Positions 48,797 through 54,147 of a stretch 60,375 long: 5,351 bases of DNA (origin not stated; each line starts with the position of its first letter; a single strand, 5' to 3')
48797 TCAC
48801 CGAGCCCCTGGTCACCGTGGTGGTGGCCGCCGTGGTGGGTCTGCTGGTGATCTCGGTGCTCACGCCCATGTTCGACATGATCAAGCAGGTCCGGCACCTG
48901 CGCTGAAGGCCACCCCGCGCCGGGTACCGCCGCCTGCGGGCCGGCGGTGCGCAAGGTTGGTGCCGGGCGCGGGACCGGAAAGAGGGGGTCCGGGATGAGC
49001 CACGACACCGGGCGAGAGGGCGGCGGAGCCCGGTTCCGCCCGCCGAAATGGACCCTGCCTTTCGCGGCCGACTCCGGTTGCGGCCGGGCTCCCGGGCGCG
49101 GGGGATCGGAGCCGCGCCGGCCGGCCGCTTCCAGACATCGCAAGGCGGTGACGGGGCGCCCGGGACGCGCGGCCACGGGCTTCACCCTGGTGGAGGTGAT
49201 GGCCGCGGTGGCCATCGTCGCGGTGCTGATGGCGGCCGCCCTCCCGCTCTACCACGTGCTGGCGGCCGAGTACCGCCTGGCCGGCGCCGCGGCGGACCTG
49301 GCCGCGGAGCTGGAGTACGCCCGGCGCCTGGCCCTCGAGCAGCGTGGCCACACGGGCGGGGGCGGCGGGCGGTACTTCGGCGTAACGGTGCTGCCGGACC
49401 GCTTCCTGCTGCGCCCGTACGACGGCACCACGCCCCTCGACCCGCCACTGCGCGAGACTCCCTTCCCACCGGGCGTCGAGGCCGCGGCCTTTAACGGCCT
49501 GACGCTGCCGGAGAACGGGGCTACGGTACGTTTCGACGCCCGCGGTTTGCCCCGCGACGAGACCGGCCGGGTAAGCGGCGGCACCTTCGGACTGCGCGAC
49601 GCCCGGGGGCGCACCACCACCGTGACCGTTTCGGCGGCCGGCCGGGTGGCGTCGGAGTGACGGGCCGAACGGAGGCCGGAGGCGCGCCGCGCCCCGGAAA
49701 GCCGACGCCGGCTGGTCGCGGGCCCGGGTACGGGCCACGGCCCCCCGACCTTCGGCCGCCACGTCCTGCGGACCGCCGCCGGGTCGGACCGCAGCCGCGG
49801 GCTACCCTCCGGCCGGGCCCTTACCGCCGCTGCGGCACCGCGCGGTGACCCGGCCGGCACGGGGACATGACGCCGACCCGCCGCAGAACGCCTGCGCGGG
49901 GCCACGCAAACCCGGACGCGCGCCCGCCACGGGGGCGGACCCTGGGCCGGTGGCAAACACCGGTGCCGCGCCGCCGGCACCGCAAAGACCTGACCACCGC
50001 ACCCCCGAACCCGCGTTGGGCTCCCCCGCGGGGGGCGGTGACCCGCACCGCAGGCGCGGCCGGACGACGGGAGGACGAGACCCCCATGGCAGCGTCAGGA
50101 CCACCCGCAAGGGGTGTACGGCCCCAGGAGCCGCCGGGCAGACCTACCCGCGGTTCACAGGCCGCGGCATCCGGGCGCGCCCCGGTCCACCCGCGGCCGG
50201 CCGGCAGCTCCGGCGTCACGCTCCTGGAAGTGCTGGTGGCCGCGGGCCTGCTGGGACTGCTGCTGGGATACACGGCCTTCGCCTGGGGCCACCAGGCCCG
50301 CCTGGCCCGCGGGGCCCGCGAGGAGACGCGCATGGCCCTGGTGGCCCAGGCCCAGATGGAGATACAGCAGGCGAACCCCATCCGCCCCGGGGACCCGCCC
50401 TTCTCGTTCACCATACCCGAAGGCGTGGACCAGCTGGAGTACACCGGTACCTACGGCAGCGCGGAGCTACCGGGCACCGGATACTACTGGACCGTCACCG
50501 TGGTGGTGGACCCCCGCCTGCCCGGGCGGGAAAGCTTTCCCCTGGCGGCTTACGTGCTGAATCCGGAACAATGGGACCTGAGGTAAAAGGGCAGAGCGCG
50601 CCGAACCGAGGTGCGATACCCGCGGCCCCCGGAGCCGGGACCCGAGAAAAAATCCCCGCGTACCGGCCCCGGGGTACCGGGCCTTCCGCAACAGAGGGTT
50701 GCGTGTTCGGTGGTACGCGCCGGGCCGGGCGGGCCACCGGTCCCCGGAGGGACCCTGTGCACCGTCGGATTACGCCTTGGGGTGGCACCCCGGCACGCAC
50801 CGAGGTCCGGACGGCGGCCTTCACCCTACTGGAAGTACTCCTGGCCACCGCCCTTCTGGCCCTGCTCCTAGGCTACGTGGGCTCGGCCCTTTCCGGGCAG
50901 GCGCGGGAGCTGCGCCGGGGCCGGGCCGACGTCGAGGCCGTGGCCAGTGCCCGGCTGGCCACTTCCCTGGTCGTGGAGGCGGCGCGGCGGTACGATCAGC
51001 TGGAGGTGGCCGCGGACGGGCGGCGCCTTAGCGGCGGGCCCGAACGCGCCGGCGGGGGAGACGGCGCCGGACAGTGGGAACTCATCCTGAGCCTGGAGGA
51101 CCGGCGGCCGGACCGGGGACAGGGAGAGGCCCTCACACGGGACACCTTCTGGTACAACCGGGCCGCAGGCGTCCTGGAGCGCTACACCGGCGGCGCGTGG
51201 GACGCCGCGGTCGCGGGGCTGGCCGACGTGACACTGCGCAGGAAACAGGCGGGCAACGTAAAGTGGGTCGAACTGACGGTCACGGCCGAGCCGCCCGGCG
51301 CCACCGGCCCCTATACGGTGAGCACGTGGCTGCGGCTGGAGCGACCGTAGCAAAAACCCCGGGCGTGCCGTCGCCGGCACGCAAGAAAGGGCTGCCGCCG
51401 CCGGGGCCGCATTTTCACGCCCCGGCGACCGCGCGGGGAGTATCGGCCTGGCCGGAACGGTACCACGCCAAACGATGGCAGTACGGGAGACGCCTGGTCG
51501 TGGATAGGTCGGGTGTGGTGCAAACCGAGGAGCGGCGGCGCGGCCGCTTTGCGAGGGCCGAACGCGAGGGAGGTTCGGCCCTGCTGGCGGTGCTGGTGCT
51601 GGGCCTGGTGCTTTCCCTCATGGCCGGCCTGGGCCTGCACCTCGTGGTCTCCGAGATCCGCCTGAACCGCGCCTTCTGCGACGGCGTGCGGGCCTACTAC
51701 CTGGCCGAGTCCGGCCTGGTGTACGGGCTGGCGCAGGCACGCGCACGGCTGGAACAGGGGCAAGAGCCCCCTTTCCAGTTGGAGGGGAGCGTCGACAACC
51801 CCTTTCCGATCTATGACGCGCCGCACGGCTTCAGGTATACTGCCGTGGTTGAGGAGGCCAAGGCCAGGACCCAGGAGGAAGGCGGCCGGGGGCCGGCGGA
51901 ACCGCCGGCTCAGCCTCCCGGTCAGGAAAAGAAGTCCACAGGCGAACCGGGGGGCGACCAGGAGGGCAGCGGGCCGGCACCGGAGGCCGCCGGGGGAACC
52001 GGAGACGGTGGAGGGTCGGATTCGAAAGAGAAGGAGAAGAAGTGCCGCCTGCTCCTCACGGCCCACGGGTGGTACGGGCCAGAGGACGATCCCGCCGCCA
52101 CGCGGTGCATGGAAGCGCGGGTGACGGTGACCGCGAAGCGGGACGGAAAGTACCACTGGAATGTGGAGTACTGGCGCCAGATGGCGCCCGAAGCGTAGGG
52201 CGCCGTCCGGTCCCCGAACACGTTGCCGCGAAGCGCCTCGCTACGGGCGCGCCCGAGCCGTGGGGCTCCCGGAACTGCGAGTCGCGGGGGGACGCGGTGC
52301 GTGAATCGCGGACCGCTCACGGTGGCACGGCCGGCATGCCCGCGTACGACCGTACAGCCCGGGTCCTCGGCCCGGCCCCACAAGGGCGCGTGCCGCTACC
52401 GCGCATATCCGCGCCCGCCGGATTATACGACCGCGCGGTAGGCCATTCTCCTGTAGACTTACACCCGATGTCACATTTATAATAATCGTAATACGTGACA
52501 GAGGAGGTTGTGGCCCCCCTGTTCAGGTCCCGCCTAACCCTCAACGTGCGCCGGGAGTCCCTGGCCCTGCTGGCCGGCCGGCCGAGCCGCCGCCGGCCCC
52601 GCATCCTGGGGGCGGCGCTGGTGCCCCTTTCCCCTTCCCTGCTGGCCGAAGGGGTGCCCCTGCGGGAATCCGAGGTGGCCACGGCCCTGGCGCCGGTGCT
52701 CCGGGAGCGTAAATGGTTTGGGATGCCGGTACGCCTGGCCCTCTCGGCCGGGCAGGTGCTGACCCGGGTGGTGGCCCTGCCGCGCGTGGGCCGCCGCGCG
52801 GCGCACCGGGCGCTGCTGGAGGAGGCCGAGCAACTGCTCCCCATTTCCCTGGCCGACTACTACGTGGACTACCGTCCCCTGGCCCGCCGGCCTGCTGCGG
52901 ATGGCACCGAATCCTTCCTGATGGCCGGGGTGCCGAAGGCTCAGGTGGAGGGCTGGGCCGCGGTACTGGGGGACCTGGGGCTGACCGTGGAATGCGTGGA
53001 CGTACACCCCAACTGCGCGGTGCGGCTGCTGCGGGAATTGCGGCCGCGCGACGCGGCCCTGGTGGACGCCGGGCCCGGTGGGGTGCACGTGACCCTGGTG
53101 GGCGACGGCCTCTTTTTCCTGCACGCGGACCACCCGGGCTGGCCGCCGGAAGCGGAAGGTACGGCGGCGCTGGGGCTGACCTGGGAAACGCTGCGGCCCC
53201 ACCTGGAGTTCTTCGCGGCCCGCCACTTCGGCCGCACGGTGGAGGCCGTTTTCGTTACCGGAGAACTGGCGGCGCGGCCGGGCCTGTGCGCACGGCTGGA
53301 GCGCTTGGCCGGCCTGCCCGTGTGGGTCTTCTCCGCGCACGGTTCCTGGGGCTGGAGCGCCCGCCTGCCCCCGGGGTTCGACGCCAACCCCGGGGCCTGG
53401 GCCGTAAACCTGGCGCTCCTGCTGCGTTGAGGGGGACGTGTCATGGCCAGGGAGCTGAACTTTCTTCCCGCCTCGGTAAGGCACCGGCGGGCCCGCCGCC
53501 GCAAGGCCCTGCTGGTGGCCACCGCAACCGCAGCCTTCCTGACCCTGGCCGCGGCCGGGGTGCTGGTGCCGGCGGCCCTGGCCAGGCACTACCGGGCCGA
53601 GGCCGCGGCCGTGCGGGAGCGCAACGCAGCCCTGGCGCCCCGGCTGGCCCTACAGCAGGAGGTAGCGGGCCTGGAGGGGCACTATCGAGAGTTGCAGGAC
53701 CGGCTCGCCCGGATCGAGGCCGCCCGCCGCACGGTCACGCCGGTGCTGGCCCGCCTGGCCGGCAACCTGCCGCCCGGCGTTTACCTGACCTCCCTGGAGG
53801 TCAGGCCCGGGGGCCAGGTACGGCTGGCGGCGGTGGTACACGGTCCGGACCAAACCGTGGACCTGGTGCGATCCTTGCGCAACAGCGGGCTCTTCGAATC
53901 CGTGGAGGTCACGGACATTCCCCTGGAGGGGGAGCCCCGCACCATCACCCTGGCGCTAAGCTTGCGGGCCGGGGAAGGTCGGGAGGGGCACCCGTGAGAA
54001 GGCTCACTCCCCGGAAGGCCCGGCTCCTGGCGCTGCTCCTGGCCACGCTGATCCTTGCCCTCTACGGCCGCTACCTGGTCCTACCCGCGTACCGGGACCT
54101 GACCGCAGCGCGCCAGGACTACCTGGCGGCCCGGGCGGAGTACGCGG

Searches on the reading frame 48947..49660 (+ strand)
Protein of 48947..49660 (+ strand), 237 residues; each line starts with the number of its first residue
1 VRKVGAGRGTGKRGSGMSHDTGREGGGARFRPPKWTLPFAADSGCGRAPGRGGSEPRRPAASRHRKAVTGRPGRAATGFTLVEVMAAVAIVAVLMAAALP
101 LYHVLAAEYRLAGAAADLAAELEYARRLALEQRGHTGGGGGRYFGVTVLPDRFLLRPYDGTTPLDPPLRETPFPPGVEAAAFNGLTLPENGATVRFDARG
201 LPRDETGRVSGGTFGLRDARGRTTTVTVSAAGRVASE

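Call 11: search_protein_families(library=pfam, proteins=[window:48947-49660:+], max_evalue=0.001)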
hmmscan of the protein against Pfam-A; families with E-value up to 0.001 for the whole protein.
window:48947-49660:+ (237 aa): 2 families
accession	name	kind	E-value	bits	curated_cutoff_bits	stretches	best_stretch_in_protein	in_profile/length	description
PF07963.17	N_methyl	-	1.1e-06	28.4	21.2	1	76-99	4-27/27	Prokaryotic N-terminal methylation motif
PF12019.13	GspH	-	1.8e-05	25.6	21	1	114-232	1-108/108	Type II transport protein GspH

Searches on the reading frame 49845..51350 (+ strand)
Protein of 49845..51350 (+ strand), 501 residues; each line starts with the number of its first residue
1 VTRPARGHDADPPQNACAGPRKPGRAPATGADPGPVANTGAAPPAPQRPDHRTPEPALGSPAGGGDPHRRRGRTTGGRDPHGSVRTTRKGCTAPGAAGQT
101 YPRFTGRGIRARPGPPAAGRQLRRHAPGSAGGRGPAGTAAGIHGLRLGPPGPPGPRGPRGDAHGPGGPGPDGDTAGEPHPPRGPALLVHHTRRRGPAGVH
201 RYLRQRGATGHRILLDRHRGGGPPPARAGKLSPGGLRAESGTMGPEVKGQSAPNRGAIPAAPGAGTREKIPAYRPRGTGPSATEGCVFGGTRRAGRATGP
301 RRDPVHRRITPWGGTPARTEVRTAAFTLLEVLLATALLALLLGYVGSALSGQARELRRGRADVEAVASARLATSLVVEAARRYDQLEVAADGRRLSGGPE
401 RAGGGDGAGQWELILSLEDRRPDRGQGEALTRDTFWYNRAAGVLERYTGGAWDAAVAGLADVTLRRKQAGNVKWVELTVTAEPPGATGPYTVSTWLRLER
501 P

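Call 11: search_protein_families(library=pfam, proteins=[window:49845-51350:+], max_evalue=0.001)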
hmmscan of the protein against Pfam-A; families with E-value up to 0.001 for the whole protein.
window:49845-51350:+ (501 aa): 0 families

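Call 45: search_protein_families(library=pfam, proteins=[window:49845-51350:+], max_evalue=0.01)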
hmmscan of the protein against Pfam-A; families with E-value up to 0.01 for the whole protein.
window:49845-51350:+ (501 aa): 1 family
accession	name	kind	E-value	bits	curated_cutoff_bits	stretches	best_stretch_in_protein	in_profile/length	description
PF07963.17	N_methyl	-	0.0037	17.2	21.2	1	324-343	5-24/27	Prokaryotic N-terminal methylation motif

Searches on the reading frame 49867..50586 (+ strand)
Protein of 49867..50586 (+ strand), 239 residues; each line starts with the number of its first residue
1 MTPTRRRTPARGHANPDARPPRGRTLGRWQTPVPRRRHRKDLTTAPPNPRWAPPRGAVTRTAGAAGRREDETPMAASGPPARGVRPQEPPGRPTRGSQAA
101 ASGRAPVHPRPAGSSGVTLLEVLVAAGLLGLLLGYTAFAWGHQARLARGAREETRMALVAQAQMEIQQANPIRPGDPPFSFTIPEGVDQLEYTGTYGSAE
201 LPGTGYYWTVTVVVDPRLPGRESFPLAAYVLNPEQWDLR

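Call 62: search_protein_families(library=pfam, proteins=[window:49867-50586:+], max_evalue=0.01)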
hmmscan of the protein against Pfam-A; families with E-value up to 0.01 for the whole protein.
window:49867-50586:+ (239 aa): 1 family
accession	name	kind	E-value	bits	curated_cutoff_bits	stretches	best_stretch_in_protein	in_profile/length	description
PF07963.17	N_methyl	-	0.0027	17.7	21.2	1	114-134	4-24/27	Prokaryotic N-terminal methylation motif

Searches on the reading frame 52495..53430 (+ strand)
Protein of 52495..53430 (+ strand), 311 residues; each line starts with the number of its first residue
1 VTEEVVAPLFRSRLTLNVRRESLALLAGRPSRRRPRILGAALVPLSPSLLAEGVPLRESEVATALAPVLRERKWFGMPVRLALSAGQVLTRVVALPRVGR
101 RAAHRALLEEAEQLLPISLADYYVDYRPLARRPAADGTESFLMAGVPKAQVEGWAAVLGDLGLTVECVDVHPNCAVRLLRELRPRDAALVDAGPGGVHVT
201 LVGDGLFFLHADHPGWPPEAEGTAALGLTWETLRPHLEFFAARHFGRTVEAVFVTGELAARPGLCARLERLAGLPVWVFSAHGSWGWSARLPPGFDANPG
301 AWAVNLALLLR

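Call 45: search_protein_families(library=pfam, proteins=[window:52495-53430:+], max_evalue=0.01)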
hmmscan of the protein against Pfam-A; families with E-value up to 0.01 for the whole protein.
window:52495-53430:+ (311 aa): 1 family
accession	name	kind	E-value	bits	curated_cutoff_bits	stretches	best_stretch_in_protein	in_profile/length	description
PF11104.14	PilM_2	-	6.6e-08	32.3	27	1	40-172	26-159/340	Type IV pilus assembly protein PilM;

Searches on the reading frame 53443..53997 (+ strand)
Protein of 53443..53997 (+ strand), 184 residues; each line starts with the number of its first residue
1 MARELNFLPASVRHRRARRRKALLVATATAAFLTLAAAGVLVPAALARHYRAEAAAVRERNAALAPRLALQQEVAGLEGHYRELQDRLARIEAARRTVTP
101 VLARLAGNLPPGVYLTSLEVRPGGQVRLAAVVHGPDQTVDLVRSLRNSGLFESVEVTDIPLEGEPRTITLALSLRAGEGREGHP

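Call 62: search_protein_families(library=pfam, proteins=[window:53443-53997:+], max_evalue=0.01)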
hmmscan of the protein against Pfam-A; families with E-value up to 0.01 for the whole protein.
window:53443-53997:+ (184 aa): 1 family
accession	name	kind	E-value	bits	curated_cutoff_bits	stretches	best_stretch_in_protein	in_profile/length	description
PF05137.18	PilN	-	1.7e-06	28.4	22.8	1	101-159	2-59/78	Fimbrial assembly protein (PilN)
